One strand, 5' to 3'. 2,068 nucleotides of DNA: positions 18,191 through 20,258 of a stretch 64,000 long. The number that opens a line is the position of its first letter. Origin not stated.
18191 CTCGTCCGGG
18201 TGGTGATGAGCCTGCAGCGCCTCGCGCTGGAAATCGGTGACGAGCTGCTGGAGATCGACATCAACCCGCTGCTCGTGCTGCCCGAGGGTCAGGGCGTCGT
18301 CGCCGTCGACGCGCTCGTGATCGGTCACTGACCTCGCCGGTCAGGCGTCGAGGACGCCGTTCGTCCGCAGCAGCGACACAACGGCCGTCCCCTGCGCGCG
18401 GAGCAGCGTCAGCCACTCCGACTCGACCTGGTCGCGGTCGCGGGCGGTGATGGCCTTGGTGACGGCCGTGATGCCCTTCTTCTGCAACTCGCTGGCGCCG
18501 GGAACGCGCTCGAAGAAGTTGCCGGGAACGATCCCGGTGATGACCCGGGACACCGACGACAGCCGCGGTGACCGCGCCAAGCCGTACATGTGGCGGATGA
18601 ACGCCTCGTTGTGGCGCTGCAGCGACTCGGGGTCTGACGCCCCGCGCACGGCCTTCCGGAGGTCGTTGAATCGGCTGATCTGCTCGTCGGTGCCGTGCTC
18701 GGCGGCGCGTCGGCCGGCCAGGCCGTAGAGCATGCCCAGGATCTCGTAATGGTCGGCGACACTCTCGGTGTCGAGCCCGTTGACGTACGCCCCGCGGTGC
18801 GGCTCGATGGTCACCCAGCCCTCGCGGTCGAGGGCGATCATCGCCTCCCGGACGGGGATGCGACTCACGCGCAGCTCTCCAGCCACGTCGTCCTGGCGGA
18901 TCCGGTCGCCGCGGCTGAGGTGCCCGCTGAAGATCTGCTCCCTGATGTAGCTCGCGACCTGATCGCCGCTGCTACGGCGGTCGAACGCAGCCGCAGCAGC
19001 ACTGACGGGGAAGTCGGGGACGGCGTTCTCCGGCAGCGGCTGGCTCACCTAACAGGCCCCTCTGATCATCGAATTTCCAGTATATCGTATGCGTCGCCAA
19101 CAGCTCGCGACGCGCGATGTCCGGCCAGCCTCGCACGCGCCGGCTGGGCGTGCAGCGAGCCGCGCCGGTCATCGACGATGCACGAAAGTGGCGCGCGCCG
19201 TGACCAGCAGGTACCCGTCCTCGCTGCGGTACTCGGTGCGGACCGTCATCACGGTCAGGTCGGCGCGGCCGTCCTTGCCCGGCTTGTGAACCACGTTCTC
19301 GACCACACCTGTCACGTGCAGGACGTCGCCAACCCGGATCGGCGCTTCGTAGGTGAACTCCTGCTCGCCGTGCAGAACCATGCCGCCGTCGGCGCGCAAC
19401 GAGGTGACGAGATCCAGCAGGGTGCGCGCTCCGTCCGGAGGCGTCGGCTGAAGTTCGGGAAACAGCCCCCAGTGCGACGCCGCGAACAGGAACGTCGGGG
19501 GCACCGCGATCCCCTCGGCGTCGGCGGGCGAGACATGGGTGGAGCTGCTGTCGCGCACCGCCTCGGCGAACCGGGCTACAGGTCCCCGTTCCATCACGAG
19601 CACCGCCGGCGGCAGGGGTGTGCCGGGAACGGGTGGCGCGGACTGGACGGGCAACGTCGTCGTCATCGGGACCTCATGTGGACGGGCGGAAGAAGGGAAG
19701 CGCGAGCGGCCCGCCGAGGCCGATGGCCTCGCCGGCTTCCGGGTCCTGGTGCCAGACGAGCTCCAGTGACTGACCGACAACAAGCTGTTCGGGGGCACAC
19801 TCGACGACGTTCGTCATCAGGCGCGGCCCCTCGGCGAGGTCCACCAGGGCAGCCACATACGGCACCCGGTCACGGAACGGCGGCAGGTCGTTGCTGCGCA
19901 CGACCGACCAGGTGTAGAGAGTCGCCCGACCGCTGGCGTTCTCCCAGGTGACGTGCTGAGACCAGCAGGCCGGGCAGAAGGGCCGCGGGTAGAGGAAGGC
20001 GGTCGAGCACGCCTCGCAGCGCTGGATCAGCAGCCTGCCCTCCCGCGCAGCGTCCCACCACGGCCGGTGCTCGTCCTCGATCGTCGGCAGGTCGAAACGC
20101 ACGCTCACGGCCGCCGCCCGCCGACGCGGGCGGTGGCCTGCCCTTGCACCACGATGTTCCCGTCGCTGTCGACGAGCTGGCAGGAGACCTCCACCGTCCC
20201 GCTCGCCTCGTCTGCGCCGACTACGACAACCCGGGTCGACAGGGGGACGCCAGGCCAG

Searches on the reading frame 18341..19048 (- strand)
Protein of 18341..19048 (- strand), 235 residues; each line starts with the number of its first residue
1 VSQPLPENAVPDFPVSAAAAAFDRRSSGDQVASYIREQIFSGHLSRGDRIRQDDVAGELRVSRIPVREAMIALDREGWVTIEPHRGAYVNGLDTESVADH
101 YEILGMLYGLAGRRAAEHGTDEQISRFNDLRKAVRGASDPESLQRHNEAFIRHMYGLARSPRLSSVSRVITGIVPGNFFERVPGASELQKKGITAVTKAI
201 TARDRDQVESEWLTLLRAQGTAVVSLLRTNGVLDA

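Call 9: search_protein_families(library=pfam, proteins=[window:18341-19048:-], max_evalue=0.00001)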
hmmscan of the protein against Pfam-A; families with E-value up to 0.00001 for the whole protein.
window:18341-19048:- (235 aa): 2 families
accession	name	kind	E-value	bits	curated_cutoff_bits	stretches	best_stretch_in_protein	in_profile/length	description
PF00392.27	GntR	-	2.4e-15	56.4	27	1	29-89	3-64/64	Bacterial regulatory proteins, gntR family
PF07729.17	FCD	-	1.7e-09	38.5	24.3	1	101-216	3-123/125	FCD domain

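Call 25: find_related_loci(query=window:18341-19048:-, collection=genome_contigs, flank=10000)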
Query window:18341-19048:- (235 aa) in genome_contigs; peptide patterns used: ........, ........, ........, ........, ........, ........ (x = any residue, [..] = any of these).
527 stretches matched a pattern; 43 encode a relative of the query (tblastn E <= 1e-3); 42 distinct loci.
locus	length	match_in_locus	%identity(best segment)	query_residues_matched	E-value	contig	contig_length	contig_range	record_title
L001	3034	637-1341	97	1-235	6e-159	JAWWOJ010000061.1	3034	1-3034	MAG: Frankiales bacterium isolate BP_344 scaffold_751148, whole genome shotgun sequence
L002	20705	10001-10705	54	4-233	3e-74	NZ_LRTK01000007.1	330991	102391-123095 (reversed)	Frankia sp. EI5c UG55_1007, whole genome shotgun sequence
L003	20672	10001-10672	50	4-227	7e-71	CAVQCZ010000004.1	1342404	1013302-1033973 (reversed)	MAG: uncultured Actinomycetota bacterium isolate MFD02416.bin.1.329 genome assembly, contig: contig_29228, whole genome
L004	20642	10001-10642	52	22-235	7e-71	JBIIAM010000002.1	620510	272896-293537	MAG: Acidimicrobiales bacterium isolate ME2000-05-11D8pf_3300042483_group1_bin89 Rohwer_bin114_scaffold_2_c1, whole geno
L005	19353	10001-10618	53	24-229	1e-70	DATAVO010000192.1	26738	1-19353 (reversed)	MAG TPA_asm: Frankiaceae bacterium isolate SMAG_U5601 k141_2374866, whole genome shotgun sequence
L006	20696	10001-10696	50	4-233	1e-70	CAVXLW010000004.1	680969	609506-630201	MAG: uncultured Actinomycetota bacterium isolate MFD02416.bin.2.238 genome assembly, contig: contig_41173, whole genome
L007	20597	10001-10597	52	29-227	3e-66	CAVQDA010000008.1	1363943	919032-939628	MAG: uncultured Actinomycetota bacterium isolate MFD02416.bin.2.193 genome assembly, contig: contig_35414, whole genome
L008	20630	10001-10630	49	24-233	4e-65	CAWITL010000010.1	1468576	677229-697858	MAG: uncultured Actinomycetota bacterium isolate MFD09671.bin.1.61 genome assembly, contig: contig_5794, whole genome sh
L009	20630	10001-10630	49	24-233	1e-64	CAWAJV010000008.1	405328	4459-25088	MAG: uncultured Actinomycetota bacterium isolate MFD02416.bin.1.365 genome assembly, contig: contig_60646, whole genome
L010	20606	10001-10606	51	28-227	1e-63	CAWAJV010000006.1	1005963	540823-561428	MAG: uncultured Actinomycetota bacterium isolate MFD02416.bin.1.365 genome assembly, contig: contig_37920, whole genome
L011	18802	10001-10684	46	9-233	3e-63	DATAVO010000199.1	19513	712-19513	MAG TPA_asm: Frankiaceae bacterium isolate SMAG_U5601 k141_1634575, whole genome shotgun sequence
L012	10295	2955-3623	47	14-233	5e-62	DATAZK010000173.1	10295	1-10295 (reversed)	MAG TPA_asm: Frankiaceae bacterium isolate SMAG_U5703 k141_3550194, whole genome shotgun sequence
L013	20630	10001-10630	49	24-233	2e-61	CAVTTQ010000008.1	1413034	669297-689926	MAG: uncultured Actinomycetota bacterium isolate MFD09671.bin.3.178 genome assembly, contig: contig_5793, whole genome s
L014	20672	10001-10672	46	10-233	6e-61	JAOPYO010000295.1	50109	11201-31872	MAG: Actinomycetes bacterium isolate RYN_229 scaffold_73290, whole genome shotgun sequence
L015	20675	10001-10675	45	4-233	3e-61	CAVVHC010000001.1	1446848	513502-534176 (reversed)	MAG: uncultured Actinomycetota bacterium isolate MFD01721.bin.1.306 genome assembly, contig: contig_13878, whole genome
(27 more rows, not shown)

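Call 31: search_solved_structures(query=window:18341-19048:-, max_evalue=0.001)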
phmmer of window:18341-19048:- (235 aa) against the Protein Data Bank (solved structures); distinct sequences matched with E-value up to 0.001: 10.
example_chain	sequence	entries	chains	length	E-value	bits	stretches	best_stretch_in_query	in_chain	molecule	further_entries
9isw_A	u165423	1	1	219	1.5e-11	47.5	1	26-164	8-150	Transcriptional regulator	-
6z74_A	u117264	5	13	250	7.8e-10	41.8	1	23-122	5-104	Transcriptional regulator, GntR family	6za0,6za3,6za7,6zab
3c7j_A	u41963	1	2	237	7.5e-09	38.6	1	33-113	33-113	Transcriptional regulator, GntR family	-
3ihu_A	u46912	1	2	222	2.5e-07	33.7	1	25-144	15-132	Transcriptional regulator, GntR family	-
7xp0_A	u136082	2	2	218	3e-07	33.4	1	30-132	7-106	Probable transcriptional regulator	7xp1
3fms_A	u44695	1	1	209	1e-05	28.4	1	31-102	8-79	Transcriptional regulator, GntR family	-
7u5q_A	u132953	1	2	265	1.1e-05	28.3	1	20-130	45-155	Transcriptional regulator, GntR family protein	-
3sxy_A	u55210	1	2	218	1.6e-05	27.8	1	31-152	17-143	Transcriptional regulator, GntR family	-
2hs5_A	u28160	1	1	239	4.1e-05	26.4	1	18-102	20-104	putative transcriptional regulator GntR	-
6ep3_A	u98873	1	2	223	0.00039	23.2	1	31-128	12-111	Lmo0651 protein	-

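Call 37: search_solved_structures(query=window:18341-19048:-, max_evalue=0.000001, show_alignments=3)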
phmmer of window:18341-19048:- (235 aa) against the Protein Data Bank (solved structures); distinct sequences matched with E-value up to 0.000001: 5.
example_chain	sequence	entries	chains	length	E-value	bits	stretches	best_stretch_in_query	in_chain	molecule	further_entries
9isw_A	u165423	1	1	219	1.5e-11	47.5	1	26-164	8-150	Transcriptional regulator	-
6z74_A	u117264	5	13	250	7.8e-10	41.8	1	23-122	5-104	Transcriptional regulator, GntR family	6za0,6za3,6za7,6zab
3c7j_A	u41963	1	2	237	7.5e-09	38.6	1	33-113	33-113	Transcriptional regulator, GntR family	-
3ihu_A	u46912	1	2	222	2.5e-07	33.7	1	25-144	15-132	Transcriptional regulator, GntR family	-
7xp0_A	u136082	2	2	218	3e-07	33.4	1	30-132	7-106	Probable transcriptional regulator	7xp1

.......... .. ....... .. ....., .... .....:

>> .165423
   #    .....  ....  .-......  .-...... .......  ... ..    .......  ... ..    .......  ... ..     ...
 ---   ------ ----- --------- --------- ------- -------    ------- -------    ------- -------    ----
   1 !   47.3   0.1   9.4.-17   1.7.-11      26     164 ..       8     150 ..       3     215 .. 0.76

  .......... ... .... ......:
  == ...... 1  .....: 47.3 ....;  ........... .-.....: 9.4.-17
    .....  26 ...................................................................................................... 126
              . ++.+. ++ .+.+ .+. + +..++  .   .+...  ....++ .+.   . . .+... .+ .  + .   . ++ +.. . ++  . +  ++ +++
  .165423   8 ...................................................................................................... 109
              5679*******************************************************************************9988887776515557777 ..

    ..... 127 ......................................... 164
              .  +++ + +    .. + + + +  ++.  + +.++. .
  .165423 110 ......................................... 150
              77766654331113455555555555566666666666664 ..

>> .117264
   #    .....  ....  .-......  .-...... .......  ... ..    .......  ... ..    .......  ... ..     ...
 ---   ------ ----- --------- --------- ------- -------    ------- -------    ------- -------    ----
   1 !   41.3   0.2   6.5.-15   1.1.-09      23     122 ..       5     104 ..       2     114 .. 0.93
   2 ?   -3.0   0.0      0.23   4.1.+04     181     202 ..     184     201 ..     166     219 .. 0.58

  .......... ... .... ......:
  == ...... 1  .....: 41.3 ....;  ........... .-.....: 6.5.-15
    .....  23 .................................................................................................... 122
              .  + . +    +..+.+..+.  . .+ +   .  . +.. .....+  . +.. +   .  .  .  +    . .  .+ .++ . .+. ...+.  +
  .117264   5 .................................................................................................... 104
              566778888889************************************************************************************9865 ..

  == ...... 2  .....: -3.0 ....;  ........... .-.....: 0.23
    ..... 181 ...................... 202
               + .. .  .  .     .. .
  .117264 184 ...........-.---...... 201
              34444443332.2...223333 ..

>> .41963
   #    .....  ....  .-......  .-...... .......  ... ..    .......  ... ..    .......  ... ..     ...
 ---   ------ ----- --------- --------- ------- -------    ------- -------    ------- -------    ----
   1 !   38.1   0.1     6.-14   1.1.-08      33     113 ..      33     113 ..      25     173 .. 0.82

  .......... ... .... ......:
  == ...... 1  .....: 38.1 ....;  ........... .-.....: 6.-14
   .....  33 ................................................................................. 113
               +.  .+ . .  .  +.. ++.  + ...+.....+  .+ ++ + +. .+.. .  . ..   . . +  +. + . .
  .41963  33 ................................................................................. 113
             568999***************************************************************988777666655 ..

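Call 46: search_protein_families(library=ncbifam, proteins=[window:18341-19048:-], max_evalue=0.00001)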
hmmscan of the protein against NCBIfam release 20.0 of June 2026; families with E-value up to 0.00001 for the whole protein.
window:18341-19048:- (235 aa): 5 families
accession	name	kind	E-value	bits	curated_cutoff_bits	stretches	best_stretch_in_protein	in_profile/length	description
TIGR03338.1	phnR_burk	equivalog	1.2e-16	60.9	271.5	1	31-164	16-152/212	phosphonate utilization associated transcriptional regulator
NF008504.0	PRK11414.1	equivalog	1.2e-06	28.4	225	1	29-163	14-151/221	GntR family transcriptional regulator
NF052282.1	PLP_TF_PdxR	equivalog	2.2e-06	27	320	1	30-100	5-76/448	MocR-like pyridoxine biosynthesis transcription factor PdxR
NF003011.0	PRK03837.1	subfamily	2.3e-06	27.4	260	0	22-87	9-75/241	transcriptional regulator NanR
TIGR02018.2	his_ut_repres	equivalog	6.4e-06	25.7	220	0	30-94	3-68/226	histidine utilization transcriptional repressor HutC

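Call 49: find_homologous_proteins(query=window:18341-19048:-, max_evalue=1e-30)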
Query window:18341-19048:- (235 aa): 668 proteins with E <= 1e-30 among 3268 candidates; the best 120 are listed.
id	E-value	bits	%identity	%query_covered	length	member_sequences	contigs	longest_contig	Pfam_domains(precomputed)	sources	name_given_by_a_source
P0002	2.7e-147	506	99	100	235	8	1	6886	PF07729.18,PF00392.28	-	-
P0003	1.2e-117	409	81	99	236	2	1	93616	PF07729.18,PF00392.28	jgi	jgi:DNA-binding GntR family transcriptional regulator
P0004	6.9e-102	358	72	100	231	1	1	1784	PF07729.18,PF00392.28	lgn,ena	-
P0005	5.3e-97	342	73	93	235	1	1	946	PF07729.18,PF00392.28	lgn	-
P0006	5.9e-95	335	68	99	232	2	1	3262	PF07729.18,PF00392.28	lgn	-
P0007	1.1e-79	285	63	91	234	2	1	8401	PF00392.28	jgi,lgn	jgi:DNA-binding GntR family transcriptional regulator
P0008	3.3e-79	283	59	90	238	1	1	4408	PF07729.18,PF00392.28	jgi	jgi:DNA-binding GntR family transcriptional regulator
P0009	5.1e-77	276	58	95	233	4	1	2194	PF07729.18,PF00392.28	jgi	jgi:DNA-binding GntR family transcriptional regulator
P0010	1.3e-76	275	58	93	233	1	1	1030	PF07729.18,PF00392.28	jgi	jgi:DNA-binding GntR family transcriptional regulator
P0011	1.8e-76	274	62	88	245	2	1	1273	PF07729.18,PF00392.28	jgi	jgi:DNA-binding GntR family transcriptional regulator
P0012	1.1e-75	272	58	95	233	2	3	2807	PF07729.18,PF00392.28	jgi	jgi:DNA-binding GntR family transcriptional regulator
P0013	2.4e-75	271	57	100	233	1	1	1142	PF07729.18,PF00392.28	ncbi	-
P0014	2.8e-75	271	60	93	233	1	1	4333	PF07729.18,PF00392.28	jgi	jgi:DNA-binding GntR family transcriptional regulator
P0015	4.2e-75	270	58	93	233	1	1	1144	PF07729.18,PF00392.28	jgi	jgi:DNA-binding GntR family transcriptional regulator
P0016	7.8e-75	269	59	91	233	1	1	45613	PF07729.18,PF00392.28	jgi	jgi:DNA-binding GntR family transcriptional regulator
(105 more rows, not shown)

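Call 50: find_encoding_contigs(protein=P0003, flank=10000, max_places=2)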
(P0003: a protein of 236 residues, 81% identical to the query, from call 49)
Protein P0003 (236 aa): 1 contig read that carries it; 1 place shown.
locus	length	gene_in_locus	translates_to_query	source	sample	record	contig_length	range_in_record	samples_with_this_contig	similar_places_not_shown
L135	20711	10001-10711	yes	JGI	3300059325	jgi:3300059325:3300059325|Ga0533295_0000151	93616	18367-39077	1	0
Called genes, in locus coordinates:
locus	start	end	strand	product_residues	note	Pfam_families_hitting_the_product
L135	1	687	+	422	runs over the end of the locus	-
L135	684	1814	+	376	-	PF02771:Acyl-CoA_dh_N, PF00441:Acyl-CoA_dh_1, PF08028:Acyl-CoA_dh_2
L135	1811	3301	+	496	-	PF00501:AMP-binding, PF13193:AMP-binding_C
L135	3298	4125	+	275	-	PF00378:ECH_1, PF16113:ECH_2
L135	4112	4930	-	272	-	PF00378:ECH_1, PF16113:ECH_2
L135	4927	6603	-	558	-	PF00501:AMP-binding, PF13193:AMP-binding_C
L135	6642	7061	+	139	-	PF13577:SnoaL_4, PF12680:SnoaL_2 (weak), PF00866:Ring_hydroxyl_B (faint)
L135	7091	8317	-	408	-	PF00108:Thiolase_N, PF02803:Thiolase_C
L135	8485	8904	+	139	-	PF01575:MaoC_dehydratas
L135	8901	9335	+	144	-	PF12172:zf-ChsH2, PF01796:OB_ChsH2_C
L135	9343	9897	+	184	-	PF13452:FAS1_DH_region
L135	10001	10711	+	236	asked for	PF00392:GntR, PF07729:FCD (weak)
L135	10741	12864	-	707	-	PF02629:CoA_binding (faint), PF13380:CoA_binding_2, PF13607:Succ_CoA_lig, PF13549:ATP-grasp_5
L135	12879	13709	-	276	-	PF00378:ECH_1, PF16113:ECH_2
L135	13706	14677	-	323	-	PF02771:Acyl-CoA_dh_N, PF00441:Acyl-CoA_dh_1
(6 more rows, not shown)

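Call 65: predict_structure(alignment_id=A1)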
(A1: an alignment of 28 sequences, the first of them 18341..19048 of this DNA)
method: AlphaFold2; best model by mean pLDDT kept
length: 235 residues; sequences in the alignment: 28
mean_pLDDT: 89.9   pTM: 0.82
mean pLDDT of the five models: 89.9, 88.8, 88.3, 88.3, 87.6
residues with pLDDT >= 90: 196; 70-90: 13; 50-70: 2; < 50: 24
segments of 3 or more residues with pLDDT < 50: 1-24
pLDDT, mean of each block of 10 residues (from residue 1): 42 40 66 95 94 96 96 94 92 93 98 98 98 98 98 98 92 94 98 99 99 98 96 81
secondary structure, 60 per line:
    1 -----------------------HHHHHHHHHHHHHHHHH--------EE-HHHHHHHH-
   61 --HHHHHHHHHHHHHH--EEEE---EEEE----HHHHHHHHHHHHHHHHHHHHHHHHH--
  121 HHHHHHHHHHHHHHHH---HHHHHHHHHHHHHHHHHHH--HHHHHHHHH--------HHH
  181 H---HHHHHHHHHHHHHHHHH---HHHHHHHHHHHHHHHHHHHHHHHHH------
elements in order: H24-40 H52-59 H63-76 E79-82 E86-89 H94-118 H121-136 H140-158 H161-169 H178-181 H185-201 H205-229

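Call 67: fold_search(model_id=the predicted structure, library=pdb)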
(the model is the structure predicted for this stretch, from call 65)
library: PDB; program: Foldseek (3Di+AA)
matches with E <= 10: 1074; with E <= 0.001: 59
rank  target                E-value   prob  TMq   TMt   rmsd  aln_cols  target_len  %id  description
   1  6za7_D                6.4e-10  1.00  0.63  0.63   4.8       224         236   24  Structure of the apo transcriptional repressor Atu1419 (VanR) from agrobacterium fabrum (released 2020-12-02)
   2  6za3_B                7.1e-10  1.00  0.61  0.60   4.8       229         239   25  Structure of the transcriptional repressor Atu1419 (VanR) from agrobacterium fabrum in complex a palindromic DNA (C222 (released 2020-12-02)
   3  6za7_A                7.8e-10  1.00  0.59  0.58   5.7       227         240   25  Structure of the apo transcriptional repressor Atu1419 (VanR) from agrobacterium fabrum (released 2020-12-02)
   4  9isw                  8.2e-10  1.00  0.65  0.71   4.2       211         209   24  Crystal structure of AlkR (VanR), a GntR family transcriptional regulator (released 2025-07-23)
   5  6z74_B                9.6e-10  1.00  0.61  0.60   4.8       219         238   24  Structure of the transcriptional repressor Atu1419 (VanR) in complex with a fortuitous citrate from agrobacterium fabr (released 2020-12-02)
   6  7u5q_B                1.1e-09  1.00  0.63  0.68   4.6       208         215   21  Crystal structure of transcriptional regulator, GntR family, from Brucella melitensis (released 2022-03-09)
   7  6z74_A                1.2e-09  1.00  0.66  0.65   4.2       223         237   24  Structure of the transcriptional repressor Atu1419 (VanR) in complex with a fortuitous citrate from agrobacterium fabr (released 2020-12-02)
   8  7u5q_A                1.6e-09  1.00  0.62  0.66   4.7       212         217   20  Crystal structure of transcriptional regulator, GntR family, from Brucella melitensis (released 2022-03-09)
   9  6za3_A                1.6e-09  1.00  0.63  0.63   4.4       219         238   24  Structure of the transcriptional repressor Atu1419 (VanR) from agrobacterium fabrum in complex a palindromic DNA (C222 (released 2020-12-02)
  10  6za0_A                2.7e-09  1.00  0.58  0.57   6.0       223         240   25  Structure of the transcriptional repressor Atu1419 (VanR) in complex with a fortuitous citrate from agrobacterium fabr (released 2020-12-02)
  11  6z74_C                3.0e-09  1.00  0.60  0.61   4.7       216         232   24  Structure of the transcriptional repressor Atu1419 (VanR) in complex with a fortuitous citrate from agrobacterium fabr (released 2020-12-02)
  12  6za7_C                3.8e-09  1.00  0.64  0.63   4.2       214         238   26  Structure of the apo transcriptional repressor Atu1419 (VanR) from agrobacterium fabrum (released 2020-12-02)
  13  6za0_B                5.2e-09  1.00  0.59  0.59   4.9       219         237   24  Structure of the transcriptional repressor Atu1419 (VanR) in complex with a fortuitous citrate from agrobacterium fabr (released 2020-12-02)
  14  6z74_D                6.0e-09  1.00  0.60  0.60   4.8       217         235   24  Structure of the transcriptional repressor Atu1419 (VanR) in complex with a fortuitous citrate from agrobacterium fabr (released 2020-12-02)
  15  6za7_B                9.4e-09  1.00  0.62  0.62   5.3       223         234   26  Structure of the apo transcriptional repressor Atu1419 (VanR) from agrobacterium fabrum (released 2020-12-02)
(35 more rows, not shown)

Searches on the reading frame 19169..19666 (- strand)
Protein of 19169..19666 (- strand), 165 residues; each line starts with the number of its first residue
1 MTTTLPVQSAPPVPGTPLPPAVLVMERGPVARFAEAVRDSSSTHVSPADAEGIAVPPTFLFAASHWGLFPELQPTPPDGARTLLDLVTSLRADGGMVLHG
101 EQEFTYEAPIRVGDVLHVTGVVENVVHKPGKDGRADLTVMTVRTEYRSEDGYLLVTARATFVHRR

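Call 9: search_protein_families(library=pfam, proteins=[window:19169-19666:-], max_evalue=0.00001)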
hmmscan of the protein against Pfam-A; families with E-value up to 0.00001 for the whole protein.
window:19169-19666:- (165 aa): 1 family
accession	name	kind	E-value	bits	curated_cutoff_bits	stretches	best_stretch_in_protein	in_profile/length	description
PF13452.11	FAS1_DH_region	-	1.6e-17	64.3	22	1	21-156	10-131/132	FAS1-like, dehydratase domain region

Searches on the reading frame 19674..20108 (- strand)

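Call 9: search_protein_families(library=pfam, proteins=[window:19674-20108:-], max_evalue=0.00001)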
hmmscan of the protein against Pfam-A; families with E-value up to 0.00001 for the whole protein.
window:19674-20108:- (144 aa): 2 families
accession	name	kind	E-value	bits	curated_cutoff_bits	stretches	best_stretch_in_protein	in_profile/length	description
PF01796.24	OB_ChsH2_C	-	9.2e-22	77.2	27.1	1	55-120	1-65/65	ChsH2, C-terminal OB-fold domain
PF12172.15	zf-ChsH2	-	5.6e-15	55.3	23.2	1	18-51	1-34/37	ChsH2, rubredoxin-like zinc ribbon domain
